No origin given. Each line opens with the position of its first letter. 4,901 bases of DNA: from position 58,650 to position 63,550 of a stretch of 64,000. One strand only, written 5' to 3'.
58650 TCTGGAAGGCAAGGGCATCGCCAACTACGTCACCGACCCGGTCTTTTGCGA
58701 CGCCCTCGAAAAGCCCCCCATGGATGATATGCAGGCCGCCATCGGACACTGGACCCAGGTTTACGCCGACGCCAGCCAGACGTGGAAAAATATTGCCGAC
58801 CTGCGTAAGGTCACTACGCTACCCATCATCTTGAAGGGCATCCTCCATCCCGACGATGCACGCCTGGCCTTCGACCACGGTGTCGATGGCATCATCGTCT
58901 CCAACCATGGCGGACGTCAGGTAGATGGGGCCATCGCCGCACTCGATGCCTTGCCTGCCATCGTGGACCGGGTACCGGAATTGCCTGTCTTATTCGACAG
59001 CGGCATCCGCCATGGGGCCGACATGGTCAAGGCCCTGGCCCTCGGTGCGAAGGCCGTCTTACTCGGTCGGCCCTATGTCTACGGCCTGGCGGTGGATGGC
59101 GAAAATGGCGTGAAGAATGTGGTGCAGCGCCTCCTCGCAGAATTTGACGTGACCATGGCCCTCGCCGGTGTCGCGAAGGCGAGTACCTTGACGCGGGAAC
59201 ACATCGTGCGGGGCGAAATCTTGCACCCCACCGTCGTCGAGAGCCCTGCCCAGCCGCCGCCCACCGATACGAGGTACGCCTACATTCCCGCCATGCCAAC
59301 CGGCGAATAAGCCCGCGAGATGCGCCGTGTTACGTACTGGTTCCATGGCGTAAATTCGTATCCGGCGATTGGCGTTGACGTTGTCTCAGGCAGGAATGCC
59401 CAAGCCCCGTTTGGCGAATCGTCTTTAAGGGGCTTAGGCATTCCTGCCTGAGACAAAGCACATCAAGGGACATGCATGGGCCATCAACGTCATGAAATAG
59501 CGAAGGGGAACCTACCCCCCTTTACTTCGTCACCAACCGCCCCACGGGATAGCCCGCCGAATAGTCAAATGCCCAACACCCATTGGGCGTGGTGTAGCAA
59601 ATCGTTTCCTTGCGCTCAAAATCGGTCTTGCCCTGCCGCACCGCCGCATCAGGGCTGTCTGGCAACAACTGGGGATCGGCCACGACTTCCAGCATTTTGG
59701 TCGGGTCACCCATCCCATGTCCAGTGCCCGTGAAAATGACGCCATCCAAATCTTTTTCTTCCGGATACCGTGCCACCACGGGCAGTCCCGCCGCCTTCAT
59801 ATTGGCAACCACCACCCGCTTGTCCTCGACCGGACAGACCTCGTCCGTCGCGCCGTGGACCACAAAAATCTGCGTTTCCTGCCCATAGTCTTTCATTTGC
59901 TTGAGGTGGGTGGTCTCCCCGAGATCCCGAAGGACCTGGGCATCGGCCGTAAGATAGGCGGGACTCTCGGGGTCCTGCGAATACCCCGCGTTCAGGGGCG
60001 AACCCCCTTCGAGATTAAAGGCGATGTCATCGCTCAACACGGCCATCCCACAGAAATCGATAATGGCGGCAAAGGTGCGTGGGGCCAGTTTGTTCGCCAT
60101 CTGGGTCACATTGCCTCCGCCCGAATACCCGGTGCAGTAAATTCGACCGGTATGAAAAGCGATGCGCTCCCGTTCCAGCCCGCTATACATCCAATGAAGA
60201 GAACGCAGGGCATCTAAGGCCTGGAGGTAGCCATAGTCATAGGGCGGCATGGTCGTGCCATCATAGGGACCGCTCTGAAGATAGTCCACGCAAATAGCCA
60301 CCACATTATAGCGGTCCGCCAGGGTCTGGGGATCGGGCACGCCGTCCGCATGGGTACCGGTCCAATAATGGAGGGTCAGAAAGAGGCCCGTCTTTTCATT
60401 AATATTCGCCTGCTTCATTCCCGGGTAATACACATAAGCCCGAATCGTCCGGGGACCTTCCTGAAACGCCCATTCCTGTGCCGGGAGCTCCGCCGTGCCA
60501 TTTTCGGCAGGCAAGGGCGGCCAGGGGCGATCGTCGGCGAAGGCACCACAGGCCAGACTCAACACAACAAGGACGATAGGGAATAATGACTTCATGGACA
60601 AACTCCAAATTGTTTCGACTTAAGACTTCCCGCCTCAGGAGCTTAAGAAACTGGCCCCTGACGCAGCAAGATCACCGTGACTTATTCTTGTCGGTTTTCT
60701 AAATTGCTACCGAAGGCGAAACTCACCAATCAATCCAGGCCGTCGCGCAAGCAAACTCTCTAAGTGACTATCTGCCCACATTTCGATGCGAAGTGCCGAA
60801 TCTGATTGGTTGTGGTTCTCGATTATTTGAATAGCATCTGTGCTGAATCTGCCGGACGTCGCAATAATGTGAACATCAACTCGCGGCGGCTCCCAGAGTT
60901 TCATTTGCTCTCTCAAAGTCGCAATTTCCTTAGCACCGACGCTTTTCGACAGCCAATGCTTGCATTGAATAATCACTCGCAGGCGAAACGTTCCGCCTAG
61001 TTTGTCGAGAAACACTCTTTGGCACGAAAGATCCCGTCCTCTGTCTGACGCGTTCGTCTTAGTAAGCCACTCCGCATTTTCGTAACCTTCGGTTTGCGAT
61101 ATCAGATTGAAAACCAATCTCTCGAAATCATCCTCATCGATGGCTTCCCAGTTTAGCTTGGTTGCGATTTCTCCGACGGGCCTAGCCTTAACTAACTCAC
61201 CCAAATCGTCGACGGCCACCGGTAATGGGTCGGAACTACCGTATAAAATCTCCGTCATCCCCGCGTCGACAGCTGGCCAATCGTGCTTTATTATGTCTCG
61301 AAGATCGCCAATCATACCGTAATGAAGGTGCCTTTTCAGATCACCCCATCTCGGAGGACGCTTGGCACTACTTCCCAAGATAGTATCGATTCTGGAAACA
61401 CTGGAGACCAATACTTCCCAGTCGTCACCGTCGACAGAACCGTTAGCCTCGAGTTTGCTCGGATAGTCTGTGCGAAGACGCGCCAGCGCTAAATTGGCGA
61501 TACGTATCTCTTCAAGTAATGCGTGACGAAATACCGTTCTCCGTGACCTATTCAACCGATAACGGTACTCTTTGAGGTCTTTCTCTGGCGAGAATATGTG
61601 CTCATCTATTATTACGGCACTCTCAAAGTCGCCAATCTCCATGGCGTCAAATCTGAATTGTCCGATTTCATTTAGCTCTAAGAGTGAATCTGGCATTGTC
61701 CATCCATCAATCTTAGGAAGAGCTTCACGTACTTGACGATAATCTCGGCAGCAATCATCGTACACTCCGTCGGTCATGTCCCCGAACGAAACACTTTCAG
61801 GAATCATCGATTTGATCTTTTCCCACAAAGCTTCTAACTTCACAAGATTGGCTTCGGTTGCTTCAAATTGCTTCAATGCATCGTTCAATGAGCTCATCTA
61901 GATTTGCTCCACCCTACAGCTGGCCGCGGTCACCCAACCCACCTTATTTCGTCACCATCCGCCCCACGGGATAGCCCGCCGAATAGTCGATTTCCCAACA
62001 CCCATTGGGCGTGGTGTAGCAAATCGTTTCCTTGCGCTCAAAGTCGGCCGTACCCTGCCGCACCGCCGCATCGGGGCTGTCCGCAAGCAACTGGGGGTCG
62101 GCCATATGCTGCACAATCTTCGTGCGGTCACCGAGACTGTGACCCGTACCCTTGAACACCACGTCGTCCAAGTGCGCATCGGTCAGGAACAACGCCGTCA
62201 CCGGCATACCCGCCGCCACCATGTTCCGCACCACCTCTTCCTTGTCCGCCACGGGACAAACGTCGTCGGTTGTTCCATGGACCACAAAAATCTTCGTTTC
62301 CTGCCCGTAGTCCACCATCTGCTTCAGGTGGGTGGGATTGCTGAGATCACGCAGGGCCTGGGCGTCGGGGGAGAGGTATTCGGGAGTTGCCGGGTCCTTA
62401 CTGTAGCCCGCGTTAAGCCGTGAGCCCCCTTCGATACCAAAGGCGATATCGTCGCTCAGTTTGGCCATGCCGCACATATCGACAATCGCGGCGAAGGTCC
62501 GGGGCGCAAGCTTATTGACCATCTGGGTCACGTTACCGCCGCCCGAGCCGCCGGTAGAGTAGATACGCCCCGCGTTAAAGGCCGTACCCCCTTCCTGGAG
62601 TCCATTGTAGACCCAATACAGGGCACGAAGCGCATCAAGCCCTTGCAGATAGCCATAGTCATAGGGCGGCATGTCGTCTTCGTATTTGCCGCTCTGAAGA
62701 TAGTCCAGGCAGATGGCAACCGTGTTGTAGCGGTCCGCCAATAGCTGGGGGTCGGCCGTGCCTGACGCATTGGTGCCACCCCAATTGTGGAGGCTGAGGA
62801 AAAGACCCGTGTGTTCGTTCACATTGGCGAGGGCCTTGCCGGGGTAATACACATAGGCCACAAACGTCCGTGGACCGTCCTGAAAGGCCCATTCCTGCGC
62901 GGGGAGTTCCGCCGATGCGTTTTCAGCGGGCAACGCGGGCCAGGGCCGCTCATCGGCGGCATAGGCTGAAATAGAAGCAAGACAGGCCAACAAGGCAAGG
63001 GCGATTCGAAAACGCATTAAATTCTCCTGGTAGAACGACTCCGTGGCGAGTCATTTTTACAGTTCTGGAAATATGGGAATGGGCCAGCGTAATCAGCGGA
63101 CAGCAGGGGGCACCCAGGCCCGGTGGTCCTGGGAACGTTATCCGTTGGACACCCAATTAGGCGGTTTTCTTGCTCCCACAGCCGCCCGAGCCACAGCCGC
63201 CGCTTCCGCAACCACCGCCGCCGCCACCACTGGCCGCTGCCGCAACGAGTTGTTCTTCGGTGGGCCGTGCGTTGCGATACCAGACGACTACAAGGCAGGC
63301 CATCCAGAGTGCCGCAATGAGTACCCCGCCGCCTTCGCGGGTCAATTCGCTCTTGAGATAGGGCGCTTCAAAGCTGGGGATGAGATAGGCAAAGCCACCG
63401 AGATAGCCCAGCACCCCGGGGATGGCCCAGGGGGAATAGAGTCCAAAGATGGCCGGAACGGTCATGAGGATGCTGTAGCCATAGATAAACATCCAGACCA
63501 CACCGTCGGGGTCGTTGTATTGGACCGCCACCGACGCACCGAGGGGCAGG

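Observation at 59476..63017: Low-GC Mrr-type nuclease gene sandwiched between paralogous esterase genes with near-identical 3-prime ends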

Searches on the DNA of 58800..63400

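Call 71: search_rna_families(source=window, start=58800, end=63400, threshold=evalue, max_evalue=1)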
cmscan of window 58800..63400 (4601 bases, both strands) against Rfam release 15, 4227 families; matches with E-value up to 1: 1.
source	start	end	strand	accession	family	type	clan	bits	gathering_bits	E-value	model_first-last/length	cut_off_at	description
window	59386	59451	+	RF03684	mir-1990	Gene; miRNA;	-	19.6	63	0.68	1-75/75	no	mir-1990 microRNA precursor family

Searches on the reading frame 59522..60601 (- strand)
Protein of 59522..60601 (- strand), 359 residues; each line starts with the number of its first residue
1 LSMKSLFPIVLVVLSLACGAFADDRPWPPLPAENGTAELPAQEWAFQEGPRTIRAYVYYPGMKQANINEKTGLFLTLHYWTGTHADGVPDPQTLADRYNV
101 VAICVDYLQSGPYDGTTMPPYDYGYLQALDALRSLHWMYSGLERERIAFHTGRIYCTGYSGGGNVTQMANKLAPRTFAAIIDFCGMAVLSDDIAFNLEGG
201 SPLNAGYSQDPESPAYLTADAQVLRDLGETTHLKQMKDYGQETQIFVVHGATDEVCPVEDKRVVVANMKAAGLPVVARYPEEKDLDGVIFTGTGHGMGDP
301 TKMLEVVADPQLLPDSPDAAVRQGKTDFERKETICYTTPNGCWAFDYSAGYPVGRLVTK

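Call 6: search_protein_families(library=pfam, proteins=[window:59522-60601:-], max_evalue=0.01)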
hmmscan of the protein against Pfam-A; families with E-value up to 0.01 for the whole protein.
window:59522-60601:- (359 aa): 2 families
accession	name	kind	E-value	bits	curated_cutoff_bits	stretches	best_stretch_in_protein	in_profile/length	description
PF11144.14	DUF2920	-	3.8e-14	53.1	24.7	1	122-345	160-389/400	Protein of unknown function (DUF2920)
PF00326.27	Peptidase_S9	-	4e-10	40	22.6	1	150-308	62-200/213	Prolyl oligopeptidase family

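Call 8: search_protein_families(library=ncbifam, proteins=[window:59522-60601:-], max_evalue=0.1)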
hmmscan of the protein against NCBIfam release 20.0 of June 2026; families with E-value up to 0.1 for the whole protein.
window:59522-60601:- (359 aa): 2 families
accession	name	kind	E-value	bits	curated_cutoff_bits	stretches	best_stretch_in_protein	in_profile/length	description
NF050058.1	e_dPHAscl_type1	hypoth_equivalog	1.9e-08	34.1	150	1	146-270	98-206/276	extracellular catalytic domain type 1 short-chain-length polyhydroxyalkanoate depolymerase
TIGR01840.1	esterase_phb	subfamily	0.00014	21.4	107.85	1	56-190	2-133/213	PHB depolymerase family esterase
